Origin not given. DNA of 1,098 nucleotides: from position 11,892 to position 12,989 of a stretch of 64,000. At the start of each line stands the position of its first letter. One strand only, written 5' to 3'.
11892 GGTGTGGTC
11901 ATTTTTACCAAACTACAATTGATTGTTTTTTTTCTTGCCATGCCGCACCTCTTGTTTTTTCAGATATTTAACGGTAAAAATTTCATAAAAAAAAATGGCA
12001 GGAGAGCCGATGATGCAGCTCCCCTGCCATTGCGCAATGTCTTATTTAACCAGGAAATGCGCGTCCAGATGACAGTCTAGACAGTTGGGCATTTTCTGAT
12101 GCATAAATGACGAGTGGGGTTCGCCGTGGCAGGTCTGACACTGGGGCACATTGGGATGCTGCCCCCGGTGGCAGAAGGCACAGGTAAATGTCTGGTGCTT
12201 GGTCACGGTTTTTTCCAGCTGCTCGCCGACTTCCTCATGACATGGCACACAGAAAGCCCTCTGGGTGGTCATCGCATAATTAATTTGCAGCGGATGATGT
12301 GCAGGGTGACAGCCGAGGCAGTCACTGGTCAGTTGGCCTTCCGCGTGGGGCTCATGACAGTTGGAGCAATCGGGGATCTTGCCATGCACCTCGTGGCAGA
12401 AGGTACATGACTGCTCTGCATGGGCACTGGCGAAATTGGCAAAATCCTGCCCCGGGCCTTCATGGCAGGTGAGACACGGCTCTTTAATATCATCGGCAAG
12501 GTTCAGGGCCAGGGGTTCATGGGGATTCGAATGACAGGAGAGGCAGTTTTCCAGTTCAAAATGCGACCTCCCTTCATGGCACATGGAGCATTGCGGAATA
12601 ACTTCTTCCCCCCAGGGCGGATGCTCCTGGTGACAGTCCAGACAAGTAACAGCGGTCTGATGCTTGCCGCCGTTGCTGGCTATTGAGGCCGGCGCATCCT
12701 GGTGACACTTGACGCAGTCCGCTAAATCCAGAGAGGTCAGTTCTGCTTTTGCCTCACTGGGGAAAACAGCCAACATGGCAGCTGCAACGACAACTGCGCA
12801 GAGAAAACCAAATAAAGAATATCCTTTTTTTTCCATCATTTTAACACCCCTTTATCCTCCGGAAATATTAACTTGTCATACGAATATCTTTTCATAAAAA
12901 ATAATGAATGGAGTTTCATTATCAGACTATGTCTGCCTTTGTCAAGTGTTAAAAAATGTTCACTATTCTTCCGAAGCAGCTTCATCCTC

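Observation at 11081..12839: Tandem paralogous 12-heme cytochromes built from c7-type triheme modules, directly upstream of the nanowire genes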

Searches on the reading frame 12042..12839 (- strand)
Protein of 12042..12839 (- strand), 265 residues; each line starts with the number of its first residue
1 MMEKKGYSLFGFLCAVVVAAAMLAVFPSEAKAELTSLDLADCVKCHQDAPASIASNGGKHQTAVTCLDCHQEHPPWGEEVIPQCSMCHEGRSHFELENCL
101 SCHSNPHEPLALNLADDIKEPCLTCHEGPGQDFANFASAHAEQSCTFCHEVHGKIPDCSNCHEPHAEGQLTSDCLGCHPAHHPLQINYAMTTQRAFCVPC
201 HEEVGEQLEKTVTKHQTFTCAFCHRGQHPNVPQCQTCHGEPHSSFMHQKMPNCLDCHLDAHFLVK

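Call 4: search_protein_families(library=pfam, proteins=[window:12042-12839:-], max_evalue=0.1)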
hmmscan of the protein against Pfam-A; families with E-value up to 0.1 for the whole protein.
window:12042-12839:- (265 aa): 5 families
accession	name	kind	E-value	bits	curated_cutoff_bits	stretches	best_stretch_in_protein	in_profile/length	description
PF14537.11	Cytochrom_c3_2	-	2.4e-08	34.8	25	2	36-89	23-79/79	Cytochrome c3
PF14522.11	Cytochrome_C7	-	3.3e-08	33.7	24.8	1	39-89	13-67/67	Cytochrome c7 and related cytochrome c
PF02085.21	Cytochrom_CIII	-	1.4e-05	25.8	22.9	1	140-207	16-88/101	Class III cytochrome C family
PF09699.15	Paired_CXXCH_1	-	0.00013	22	20.6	3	98-128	8-38/41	Doubled CXXCH motif (Paired_CXXCH_1)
PF22113.1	Mtrc-MtrF_II-IV_dom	-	0.014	15.3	30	0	38-72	5-37/176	Outer membrane cytochrome MtrC/MtrF-like, domains II/IV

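Call 7: search_solved_structures(query=window:12042-12839:-, max_evalue=1, show_alignments=2)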
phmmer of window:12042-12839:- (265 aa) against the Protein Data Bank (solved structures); distinct sequences matched with E-value up to 1: 23.
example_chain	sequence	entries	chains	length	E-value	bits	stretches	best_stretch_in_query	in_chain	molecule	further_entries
3h34_A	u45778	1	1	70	0.00036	23.2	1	119-162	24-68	Cytochrome c7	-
7tfs_A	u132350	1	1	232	0.0038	19.8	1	129-202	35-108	Cytochrome c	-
3h4n_A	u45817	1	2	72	0.028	17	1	118-163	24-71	Cytochrome c7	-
9yuq_N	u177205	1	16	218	0.24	13.9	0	135-202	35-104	Putative multiheme cytochrome c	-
3cao_A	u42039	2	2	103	0.28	13.7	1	91-163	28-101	CYTOCHROME C3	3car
3oue_A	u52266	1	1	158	0.32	13.5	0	154-196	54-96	Cytochrome c family protein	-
1d4c_A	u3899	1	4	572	0.39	13.2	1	172-239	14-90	FLAVOCYTOCHROME C FUMARATE REDUCTASE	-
1d4d_A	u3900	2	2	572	0.39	13.2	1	172-239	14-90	FLAVOCYTOCHROME C FUMARATE REDUCTASE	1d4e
4hb8_A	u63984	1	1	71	0.42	13.1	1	39-88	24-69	PpcA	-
3sel_X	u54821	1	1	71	0.44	13.1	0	41-88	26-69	CYTOCHROME C7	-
4hb6_A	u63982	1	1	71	0.44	13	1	39-88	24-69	PpcA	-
5xte_L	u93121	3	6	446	0.46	13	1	22-89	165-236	Cytochrome b-c1 complex subunit 1, mitochondrial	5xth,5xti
9cg3_L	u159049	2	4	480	0.52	12.8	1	22-89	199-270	Cytochrome b-c1 complex subunit 1, mitochondrial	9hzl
4hbf_A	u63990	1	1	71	0.53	12.8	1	38-72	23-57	PpcA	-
2lzz_A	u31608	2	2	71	0.56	12.7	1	39-88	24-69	Cytochrome c, 3 heme-binding sites | PpcA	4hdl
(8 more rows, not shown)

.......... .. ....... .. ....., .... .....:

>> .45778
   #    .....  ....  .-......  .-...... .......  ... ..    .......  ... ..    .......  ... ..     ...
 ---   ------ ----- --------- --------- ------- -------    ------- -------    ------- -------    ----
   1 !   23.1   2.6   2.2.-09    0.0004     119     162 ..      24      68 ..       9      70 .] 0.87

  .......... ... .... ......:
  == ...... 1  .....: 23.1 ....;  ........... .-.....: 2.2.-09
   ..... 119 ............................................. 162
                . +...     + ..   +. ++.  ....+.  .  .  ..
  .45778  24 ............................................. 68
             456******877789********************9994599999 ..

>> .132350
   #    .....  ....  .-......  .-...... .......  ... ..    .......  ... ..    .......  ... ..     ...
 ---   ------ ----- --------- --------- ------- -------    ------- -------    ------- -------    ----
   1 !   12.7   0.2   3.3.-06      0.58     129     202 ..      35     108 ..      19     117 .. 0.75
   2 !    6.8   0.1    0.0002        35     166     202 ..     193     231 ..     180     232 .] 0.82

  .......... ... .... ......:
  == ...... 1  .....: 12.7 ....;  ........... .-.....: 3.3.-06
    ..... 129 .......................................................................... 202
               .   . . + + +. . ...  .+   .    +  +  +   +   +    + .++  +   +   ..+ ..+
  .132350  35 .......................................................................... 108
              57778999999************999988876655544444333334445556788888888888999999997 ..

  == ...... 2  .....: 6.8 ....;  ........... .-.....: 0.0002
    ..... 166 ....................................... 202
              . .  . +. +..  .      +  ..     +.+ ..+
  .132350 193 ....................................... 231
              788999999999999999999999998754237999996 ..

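Call 11: search_protein_families(library=ncbifam, proteins=[window:12042-12839:-], max_evalue=0.01)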
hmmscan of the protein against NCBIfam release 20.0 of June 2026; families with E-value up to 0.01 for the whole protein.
window:12042-12839:- (265 aa): 6 families
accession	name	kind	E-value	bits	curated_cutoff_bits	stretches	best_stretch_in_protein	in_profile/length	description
TIGR03508.1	decahem_SO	subfamily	1.4e-06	27.9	192.2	0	38-78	69-109/258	DmsE family decaheme c-type cytochrome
TIGR03153.1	cytochr_NrfH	equivalog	0.00026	21.1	134.2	1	16-150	5-134/138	cytochrome c nitrite reductase small subunit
TIGR01905.1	paired_CXXCH_1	subfamily_domain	0.00032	20.6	25.2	1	172-204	7-39/41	doubled CXXCH domain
NF045722.1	c3_cytochr_TmcA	equivalog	0.0035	17.2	114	0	95-163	56-125/125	acidic tetraheme cytochrome c3 TmcA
NF047727.1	4hemeCytCCctA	equivalog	0.0074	16.4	180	0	37-89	55-105/109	tetraheme c-type cytochrome CctA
NF041028.1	decahem_GSU2203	exception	0.0088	15.3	325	0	42-157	104-237/317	GSU2203 family decaheme c-type cytochrome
